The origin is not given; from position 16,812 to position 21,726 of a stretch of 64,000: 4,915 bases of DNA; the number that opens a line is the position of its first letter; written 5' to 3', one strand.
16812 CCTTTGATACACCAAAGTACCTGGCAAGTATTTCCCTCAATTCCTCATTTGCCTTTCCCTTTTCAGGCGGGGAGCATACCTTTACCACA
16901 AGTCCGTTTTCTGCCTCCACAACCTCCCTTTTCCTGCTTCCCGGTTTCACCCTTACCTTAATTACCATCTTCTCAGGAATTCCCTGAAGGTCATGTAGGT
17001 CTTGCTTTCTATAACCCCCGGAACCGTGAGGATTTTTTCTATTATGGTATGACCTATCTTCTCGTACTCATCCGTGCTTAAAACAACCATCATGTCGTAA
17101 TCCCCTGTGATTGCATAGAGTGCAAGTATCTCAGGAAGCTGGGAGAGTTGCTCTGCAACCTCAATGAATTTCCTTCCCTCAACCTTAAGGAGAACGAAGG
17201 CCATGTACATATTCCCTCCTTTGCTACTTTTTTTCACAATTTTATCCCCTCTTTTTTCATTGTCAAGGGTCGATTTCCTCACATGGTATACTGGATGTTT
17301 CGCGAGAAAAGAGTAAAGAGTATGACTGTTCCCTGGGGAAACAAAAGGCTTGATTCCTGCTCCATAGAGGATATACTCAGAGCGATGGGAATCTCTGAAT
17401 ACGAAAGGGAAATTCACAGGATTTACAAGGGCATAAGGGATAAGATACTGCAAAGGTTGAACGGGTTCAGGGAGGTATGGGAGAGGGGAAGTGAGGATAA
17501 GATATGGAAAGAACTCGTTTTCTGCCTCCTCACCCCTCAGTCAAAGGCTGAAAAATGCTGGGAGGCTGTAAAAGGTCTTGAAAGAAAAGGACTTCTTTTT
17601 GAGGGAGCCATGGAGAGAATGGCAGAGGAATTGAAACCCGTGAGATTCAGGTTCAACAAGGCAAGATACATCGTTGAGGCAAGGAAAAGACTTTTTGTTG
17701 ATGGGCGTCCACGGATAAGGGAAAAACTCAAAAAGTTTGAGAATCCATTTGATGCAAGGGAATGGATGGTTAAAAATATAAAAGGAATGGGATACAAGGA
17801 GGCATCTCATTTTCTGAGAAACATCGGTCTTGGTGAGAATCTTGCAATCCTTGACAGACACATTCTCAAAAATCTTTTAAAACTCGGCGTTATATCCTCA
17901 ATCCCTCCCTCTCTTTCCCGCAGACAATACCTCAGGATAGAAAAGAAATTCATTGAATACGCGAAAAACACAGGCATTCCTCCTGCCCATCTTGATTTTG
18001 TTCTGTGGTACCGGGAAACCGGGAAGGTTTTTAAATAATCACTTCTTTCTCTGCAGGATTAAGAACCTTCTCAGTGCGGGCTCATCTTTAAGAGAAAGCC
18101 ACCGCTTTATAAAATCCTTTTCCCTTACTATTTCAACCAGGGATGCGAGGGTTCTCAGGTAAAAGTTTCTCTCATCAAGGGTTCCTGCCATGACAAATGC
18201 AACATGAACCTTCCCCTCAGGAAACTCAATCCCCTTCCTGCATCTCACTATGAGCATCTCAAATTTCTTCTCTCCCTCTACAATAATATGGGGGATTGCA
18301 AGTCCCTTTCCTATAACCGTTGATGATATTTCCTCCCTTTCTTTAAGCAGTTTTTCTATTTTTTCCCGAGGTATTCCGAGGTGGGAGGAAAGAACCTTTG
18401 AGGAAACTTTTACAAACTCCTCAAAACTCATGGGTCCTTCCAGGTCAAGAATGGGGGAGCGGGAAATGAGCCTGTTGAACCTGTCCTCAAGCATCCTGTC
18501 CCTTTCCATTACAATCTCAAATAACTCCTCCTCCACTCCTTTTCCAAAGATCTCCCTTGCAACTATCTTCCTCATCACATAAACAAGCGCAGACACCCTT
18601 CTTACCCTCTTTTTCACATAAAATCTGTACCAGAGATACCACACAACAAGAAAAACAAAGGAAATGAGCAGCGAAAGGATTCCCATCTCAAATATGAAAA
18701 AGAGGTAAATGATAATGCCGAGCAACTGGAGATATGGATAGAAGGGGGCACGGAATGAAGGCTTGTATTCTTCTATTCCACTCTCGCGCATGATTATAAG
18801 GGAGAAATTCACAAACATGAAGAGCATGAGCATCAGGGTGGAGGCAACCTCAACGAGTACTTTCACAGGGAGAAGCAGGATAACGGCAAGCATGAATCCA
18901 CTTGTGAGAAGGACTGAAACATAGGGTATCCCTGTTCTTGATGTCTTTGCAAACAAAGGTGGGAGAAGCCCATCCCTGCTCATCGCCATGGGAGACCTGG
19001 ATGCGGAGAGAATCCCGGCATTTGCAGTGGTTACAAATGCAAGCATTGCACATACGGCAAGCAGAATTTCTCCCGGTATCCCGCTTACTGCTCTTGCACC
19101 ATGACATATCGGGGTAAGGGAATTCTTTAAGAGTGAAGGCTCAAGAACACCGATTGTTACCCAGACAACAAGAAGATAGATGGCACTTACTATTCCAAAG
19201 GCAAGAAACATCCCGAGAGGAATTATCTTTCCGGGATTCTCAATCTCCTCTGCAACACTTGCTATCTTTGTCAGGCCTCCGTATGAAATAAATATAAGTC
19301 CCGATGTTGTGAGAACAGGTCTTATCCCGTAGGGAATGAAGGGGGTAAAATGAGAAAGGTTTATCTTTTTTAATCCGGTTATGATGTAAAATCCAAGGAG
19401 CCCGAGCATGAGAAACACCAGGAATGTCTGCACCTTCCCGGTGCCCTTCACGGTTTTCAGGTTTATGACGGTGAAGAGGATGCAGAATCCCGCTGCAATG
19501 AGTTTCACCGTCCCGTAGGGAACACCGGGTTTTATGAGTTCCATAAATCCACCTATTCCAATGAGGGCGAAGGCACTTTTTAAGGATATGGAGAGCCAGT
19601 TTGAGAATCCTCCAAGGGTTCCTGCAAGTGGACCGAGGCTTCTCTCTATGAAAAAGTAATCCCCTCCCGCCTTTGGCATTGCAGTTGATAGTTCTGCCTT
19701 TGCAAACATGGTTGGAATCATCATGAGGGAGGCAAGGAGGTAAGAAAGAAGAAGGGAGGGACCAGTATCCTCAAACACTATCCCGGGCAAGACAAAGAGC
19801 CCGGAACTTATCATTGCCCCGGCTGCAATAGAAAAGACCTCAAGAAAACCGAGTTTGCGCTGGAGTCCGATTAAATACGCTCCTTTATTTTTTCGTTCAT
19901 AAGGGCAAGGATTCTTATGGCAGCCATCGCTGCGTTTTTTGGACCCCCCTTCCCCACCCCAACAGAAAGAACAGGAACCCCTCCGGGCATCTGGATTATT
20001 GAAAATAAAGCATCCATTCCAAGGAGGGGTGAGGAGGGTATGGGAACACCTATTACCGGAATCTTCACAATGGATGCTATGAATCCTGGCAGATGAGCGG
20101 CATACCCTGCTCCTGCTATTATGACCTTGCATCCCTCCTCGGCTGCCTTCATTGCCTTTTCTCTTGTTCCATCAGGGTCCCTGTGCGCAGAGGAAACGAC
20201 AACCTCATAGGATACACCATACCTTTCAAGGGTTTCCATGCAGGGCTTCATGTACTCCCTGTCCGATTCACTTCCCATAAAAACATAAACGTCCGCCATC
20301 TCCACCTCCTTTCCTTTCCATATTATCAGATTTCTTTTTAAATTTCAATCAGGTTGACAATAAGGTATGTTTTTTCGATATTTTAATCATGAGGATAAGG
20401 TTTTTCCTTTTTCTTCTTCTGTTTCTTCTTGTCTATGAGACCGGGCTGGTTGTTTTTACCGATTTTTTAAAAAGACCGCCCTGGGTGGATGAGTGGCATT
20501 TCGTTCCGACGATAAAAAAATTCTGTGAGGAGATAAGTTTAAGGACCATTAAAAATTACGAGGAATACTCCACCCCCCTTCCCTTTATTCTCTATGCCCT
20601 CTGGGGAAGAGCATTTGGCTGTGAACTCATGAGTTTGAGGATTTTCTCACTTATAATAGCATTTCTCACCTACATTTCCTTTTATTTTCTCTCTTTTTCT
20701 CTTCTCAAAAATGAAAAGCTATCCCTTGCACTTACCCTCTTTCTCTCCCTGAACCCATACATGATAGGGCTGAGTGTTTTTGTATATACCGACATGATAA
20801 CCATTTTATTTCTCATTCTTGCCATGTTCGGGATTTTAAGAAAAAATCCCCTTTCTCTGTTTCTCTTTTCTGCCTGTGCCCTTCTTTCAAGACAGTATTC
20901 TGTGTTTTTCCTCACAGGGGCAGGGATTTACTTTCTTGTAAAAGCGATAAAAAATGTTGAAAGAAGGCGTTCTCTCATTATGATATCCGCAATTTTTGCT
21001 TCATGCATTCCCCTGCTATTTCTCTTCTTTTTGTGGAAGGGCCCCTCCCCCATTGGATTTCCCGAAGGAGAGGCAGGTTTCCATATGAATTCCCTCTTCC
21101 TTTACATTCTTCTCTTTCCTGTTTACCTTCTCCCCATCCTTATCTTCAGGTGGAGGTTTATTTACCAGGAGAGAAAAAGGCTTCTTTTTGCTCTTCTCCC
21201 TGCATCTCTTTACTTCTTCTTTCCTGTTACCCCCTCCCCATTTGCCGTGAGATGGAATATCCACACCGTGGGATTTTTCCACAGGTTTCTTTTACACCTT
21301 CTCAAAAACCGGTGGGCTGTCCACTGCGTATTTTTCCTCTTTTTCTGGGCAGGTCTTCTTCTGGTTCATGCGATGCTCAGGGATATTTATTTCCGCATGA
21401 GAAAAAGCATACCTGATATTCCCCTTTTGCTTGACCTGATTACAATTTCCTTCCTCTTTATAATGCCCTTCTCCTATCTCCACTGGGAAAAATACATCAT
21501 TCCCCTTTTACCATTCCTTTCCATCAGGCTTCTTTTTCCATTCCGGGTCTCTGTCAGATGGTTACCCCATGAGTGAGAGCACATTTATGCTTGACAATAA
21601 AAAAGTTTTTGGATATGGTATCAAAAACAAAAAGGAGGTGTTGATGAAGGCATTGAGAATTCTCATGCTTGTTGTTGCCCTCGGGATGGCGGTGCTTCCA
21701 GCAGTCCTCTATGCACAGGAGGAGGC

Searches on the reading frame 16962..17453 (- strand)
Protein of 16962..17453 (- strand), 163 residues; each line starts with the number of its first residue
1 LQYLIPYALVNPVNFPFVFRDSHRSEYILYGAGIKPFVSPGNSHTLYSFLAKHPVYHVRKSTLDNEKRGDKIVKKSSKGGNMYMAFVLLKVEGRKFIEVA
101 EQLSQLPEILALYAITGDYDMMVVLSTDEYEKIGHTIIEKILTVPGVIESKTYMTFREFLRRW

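Call 42: search_protein_families(library=pfam, proteins=[window:16962-17453:-], max_evalue=0.00001)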
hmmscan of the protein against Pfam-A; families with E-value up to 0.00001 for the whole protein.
window:16962-17453:- (163 aa): 1 family
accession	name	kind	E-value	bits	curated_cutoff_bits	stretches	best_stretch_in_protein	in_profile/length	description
PF01037.27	AsnC_trans_reg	-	4.9e-14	52.4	25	1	87-157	1-72/73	Lrp/AsnC ligand binding domain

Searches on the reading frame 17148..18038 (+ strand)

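Call 35: search_protein_families(library=pfam, proteins=[window:17148-18038:+], max_evalue=0.00001)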
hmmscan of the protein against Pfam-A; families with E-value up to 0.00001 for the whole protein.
window:17148-18038:+ (296 aa): 1 family
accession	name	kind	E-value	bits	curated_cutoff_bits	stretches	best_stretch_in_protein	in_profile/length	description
PF22175.2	Ogg-HhH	-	6.2e-59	198.9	27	1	101-276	2-172/173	8-oxoguanine DNA glycosylase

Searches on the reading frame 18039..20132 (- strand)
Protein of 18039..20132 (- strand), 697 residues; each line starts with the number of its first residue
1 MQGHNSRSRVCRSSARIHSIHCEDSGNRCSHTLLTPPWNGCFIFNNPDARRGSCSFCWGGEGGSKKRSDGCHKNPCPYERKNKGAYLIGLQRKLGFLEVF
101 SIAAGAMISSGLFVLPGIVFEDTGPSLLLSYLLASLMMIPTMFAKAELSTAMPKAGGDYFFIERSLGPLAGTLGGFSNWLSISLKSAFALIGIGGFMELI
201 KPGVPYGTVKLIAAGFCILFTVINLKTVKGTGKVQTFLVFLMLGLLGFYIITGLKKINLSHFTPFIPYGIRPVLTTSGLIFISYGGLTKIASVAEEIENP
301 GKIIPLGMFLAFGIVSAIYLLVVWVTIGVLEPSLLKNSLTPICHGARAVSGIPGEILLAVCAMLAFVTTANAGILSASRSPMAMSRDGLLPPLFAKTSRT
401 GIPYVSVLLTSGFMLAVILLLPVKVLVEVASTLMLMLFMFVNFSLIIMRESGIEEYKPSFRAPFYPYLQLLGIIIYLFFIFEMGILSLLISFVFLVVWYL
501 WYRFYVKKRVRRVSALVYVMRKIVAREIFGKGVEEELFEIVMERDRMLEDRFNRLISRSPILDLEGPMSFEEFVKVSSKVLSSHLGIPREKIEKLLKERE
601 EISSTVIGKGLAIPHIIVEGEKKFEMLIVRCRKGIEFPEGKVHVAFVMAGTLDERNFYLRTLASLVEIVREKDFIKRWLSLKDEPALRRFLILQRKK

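Call 35: search_protein_families(library=pfam, proteins=[window:18039-20132:-], max_evalue=0.00001)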
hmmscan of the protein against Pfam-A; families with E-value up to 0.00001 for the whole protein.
window:18039-20132:- (697 aa): 3 families
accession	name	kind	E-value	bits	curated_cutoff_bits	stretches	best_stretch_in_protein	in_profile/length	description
PF13520.12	AA_permease_2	-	1.5e-45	156.3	27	1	94-483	1-401/427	Amino acid permease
PF00324.27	AA_permease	-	1.1e-39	136.9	24.6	1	99-506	2-461/470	Amino acid permease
PF00359.27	PTS_EIIA_2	-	9.9e-20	71.4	27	1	576-691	24-141/144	Phosphoenolpyruvate-dependent sugar phosphotransferase system, EIIA 2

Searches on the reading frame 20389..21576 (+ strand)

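Call 35: search_protein_families(library=pfam, proteins=[window:20389-21576:+], max_evalue=0.00001)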
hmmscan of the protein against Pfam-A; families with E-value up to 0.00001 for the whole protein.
window:20389-21576:+ (395 aa): 1 family
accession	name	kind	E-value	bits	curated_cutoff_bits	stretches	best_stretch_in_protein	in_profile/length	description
PF04922.18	DIE2_ALG10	-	1.1e-06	28.7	27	1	72-191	43-172/391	DIE2/ALG10 family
